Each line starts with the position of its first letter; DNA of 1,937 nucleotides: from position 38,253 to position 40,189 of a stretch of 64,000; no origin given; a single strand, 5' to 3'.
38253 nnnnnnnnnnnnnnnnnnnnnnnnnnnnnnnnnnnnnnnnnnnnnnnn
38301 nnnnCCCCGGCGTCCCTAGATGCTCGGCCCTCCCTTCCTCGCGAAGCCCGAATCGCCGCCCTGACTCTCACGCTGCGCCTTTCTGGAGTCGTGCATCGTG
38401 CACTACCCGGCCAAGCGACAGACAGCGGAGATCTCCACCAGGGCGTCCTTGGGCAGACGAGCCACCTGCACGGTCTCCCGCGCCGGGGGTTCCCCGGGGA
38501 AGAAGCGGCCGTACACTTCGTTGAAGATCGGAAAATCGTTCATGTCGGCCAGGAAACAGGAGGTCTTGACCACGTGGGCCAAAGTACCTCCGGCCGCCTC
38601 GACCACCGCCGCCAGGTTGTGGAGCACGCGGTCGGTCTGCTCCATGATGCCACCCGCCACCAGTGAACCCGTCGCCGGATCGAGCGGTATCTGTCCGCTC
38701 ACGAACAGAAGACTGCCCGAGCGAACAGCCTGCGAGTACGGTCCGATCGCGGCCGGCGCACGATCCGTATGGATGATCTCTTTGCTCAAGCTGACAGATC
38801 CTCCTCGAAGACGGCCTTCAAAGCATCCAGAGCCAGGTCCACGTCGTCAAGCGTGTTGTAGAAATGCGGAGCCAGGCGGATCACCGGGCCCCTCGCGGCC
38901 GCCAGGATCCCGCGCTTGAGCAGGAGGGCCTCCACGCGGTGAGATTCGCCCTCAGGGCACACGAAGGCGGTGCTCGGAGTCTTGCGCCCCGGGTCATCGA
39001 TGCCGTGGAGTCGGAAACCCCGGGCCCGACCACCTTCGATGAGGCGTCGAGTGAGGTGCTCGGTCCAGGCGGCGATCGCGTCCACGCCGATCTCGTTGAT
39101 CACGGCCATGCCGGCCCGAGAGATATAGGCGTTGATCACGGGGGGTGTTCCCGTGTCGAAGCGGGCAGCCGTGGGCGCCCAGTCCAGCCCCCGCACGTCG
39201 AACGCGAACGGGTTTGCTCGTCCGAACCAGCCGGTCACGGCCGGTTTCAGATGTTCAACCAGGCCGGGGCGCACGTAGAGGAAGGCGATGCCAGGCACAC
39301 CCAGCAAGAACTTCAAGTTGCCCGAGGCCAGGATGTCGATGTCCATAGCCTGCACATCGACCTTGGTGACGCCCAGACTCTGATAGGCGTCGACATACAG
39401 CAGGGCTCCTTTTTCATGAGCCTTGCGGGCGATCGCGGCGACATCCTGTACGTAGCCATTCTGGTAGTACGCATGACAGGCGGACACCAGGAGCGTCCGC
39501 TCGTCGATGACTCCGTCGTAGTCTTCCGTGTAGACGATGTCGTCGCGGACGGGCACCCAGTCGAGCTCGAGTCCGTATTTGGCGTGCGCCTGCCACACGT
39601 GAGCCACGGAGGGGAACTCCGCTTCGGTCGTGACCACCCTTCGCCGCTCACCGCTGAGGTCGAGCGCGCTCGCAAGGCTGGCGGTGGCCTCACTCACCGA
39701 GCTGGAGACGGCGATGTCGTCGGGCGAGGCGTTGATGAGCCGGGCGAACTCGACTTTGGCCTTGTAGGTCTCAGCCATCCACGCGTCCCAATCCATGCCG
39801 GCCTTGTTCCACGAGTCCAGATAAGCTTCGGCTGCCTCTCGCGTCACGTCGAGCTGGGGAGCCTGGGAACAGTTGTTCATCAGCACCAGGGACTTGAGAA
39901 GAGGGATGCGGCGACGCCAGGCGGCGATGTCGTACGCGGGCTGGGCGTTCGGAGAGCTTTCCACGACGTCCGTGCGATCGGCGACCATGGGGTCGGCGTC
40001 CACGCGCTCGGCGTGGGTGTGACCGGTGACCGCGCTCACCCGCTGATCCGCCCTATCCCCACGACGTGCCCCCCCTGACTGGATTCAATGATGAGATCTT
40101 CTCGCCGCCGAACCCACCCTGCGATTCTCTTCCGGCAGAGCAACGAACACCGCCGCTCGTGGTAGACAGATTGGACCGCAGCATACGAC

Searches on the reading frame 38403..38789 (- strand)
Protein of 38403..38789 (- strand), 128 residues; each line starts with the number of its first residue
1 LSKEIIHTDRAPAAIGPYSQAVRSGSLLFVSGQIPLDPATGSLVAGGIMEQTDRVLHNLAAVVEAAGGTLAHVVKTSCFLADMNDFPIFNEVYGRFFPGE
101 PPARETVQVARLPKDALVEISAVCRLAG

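Call 4: search_protein_families(library=pfam, proteins=[window:38403-38789:-])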
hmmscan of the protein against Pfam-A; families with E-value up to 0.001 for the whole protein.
window:38403-38789:- (128 aa): 1 family
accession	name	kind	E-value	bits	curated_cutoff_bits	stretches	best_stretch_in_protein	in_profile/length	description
PF01042.26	Ribonuc_L-PSP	-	2.8e-40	137.5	27.3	1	9-123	2-118/121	Endoribonuclease L-PSP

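Call 23: search_protein_families(library=ncbifam, proteins=[window:38403-38789:-], max_evalue=0.00001)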
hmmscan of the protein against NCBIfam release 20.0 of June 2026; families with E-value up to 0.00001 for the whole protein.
window:38403-38789:- (128 aa): 3 families
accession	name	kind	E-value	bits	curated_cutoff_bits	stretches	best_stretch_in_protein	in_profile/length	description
TIGR00004.1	TIGR00004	subfamily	2.3e-49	166.7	106.25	1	3-124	1-123/125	Rid family detoxifying hydrolase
NF008490.0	PRK11401.1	equivalog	4.2e-33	114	222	1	3-124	2-125/129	enamine/imine deaminase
TIGR03610.1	RutC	equivalog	1.5e-25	89.8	169.1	1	1-126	1-126/127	pyrimidine utilization protein C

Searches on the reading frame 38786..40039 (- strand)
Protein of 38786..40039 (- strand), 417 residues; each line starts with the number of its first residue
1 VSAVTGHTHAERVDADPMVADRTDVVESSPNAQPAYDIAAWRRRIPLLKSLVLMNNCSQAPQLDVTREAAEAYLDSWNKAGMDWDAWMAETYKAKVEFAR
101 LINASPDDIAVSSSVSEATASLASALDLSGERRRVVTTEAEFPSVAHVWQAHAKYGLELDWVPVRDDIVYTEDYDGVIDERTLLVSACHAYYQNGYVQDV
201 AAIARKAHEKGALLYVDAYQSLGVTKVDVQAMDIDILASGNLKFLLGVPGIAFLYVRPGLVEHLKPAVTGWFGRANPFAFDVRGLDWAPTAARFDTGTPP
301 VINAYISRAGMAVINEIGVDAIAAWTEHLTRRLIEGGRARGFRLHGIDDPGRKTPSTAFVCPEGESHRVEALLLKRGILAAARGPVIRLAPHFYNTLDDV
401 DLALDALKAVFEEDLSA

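Call 4: search_protein_families(library=pfam, proteins=[window:38786-40039:-])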
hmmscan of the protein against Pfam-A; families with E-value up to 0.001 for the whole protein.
window:38786-40039:- (417 aa): 1 family
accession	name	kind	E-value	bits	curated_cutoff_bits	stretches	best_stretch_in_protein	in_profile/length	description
PF00266.25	Aminotran_5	-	5.9e-43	147.7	21.5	1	90-382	44-337/371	Aminotransferase class-V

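Call 23: search_protein_families(library=ncbifam, proteins=[window:38786-40039:-], max_evalue=0.00001)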
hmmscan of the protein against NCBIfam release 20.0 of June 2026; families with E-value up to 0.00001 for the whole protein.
window:38786-40039:- (417 aa): 22 families
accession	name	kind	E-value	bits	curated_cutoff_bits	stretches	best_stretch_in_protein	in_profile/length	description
TIGR01979.1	sufS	subfamily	1.5e-30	106.4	475.1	1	93-379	66-354/403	SufS family cysteine desulfurase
TIGR03402.1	FeS_nifS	equivalog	7.2e-27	94.1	530.75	1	92-260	45-214/379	cysteine desulfurase NifS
TIGR01976.1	am_tr_V_VC1184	hypoth_equivalog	6.5e-25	88.3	352.35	1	92-269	64-244/401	cysteine desulfurase-like protein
TIGR01977.1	am_tr_V_EF2568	hypoth_equivalog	3.2e-21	75.8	377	1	95-377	50-327/376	cysteine desulfurase family protein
TIGR01814.1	kynureninase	equivalog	1.9e-20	73.1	246.4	1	60-411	36-399/400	kynureninase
TIGR03403.1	nifS_epsilon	equivalog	2.8e-19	69.2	587.7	1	103-260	56-218/382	NifS family cysteine desulfurase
NF010611.0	PRK14012.1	equivalog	1.2e-17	63.9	548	1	87-257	47-221/406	IscS subfamily cysteine desulfurase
NF040779.1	Sec_lyase_SclA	exception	2.1e-17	63.1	525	1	89-375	43-325/378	selenocysteine lyase SclA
TIGR02006.1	IscS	equivalog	3.7e-17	62.4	643.2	1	87-257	43-217/402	IscS subfamily cysteine desulfurase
NF006791.0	PRK09295.1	equivalog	4.6e-17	62.2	661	1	109-332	88-312/406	cysteine desulfurase SufS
NF002806.0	PRK02948.1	subfamily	6.6e-17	61.6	304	1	96-260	50-216/381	IscS subfamily cysteine desulfurase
NF041166.1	f2_encap_cargo1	exception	1.1e-16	61.1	800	1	148-378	351-578/623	family 2A encapsulin nanocompartment cargo protein cysteine desulfurase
TIGR03235.1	DNA_S_dndA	equivalog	1.9e-15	57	480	1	93-258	46-214/353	cysteine desulfurase DndA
TIGR04343.1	egtE_PLP_lyase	equivalog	7.3e-14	51.3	400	1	98-277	63-237/370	ergothioneine biosynthesis PLP-dependent enzyme EgtE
TIGR03392.1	FeS_syn_CsdA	equivalog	3.8e-11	42.8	493.6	1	173-331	149-303/398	cysteine desulfurase CsdA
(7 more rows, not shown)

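Call 61: search_solved_structures(query=window:38786-40039:-, max_evalue=1e-10)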
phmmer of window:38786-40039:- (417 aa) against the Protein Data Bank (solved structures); distinct sequences matched with E-value up to 1e-10: 52.
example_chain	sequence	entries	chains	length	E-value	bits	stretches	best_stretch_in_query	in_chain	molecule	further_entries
1qz9_A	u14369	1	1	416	1.1e-22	83.8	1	64-401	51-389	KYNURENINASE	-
8odq_B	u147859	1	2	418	3.6e-20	75.5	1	88-378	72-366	Cysteine desulfurase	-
9ddd_A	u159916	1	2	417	3.6e-20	75.5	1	88-378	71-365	Probable cysteine desulfurase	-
8d8s_A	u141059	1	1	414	3.2e-19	72.4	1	127-409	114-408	Cysteine desulfurase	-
1t3i_A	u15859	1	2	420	3.2e-19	72.4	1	91-410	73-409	Probable cysteine desulfurase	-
7e6a_A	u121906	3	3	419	6e-19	71.5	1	134-380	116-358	Cysteine desulfurase SufS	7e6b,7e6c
5j8q_A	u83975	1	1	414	7e-19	71.3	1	134-380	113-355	Cysteine desulfurase SufS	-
5xt5_A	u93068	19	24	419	7.3e-19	71.2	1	134-380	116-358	Cysteine desulfurase SufS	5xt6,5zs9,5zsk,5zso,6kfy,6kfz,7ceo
7ceq_A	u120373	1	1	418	7.9e-19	71.1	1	134-380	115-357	Cysteine desulfurase SufS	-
7cer_A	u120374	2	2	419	8e-19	71.1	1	134-380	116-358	Cysteine desulfurase SufS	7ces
7e6d_A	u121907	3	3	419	8.4e-19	71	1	134-380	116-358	Cysteine desulfurase SufS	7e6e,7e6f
5b7s_A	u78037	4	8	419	5.5e-18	68.3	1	42-380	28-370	Cysteine desulfurase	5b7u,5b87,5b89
4w91_A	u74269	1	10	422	9.1e-18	67.6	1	34-379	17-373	Aminotransferase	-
6c9e_A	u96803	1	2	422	1.8e-17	66.6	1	89-411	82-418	Cysteine desulfurase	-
1p3w_B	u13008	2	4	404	6.5e-16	61.5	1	87-258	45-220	Cysteine desulfurase | Cysteine desulfurase IscS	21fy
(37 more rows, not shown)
